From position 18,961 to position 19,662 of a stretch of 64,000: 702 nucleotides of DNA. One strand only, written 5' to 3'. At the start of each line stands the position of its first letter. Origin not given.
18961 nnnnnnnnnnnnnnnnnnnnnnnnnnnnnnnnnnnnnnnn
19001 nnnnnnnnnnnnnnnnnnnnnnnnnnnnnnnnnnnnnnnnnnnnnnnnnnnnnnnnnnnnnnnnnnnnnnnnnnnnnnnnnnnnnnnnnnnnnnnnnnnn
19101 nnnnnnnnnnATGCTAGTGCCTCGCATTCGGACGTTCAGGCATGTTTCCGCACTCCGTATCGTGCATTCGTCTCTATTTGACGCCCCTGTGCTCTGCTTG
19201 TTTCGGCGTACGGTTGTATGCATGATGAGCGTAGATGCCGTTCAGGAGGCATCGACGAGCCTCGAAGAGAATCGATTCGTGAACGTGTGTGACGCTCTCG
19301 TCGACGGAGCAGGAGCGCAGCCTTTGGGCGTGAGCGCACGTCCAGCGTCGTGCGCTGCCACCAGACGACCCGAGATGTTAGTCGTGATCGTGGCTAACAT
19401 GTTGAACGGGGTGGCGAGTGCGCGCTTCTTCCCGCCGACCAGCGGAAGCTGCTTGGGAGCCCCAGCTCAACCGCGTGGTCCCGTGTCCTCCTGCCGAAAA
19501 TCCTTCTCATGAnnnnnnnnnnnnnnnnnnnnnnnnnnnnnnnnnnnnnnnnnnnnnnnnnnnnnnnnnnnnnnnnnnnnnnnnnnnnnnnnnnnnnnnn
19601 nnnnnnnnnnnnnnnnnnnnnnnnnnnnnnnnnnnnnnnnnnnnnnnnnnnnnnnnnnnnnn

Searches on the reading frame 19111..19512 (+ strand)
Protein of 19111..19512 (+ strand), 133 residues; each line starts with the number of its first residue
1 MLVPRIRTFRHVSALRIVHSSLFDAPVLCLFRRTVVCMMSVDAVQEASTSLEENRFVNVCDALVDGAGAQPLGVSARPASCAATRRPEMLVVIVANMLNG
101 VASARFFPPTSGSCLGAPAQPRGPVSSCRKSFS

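Call 20: find_encoding_contigs(protein=window:19111-19512:+, flank=10000, max_places=10)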
Protein window:19111-19512:+ (133 aa): 1 contig read that carries it; 1 place shown.
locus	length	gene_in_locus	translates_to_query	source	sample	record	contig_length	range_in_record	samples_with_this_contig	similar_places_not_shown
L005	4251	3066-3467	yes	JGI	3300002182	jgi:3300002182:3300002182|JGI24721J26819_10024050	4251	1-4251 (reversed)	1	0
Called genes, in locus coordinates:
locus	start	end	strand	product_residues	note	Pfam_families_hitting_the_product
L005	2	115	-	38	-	?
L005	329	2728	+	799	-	PF13231:PMT_2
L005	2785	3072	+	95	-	-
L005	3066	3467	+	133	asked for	-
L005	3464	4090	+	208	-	-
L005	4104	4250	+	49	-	?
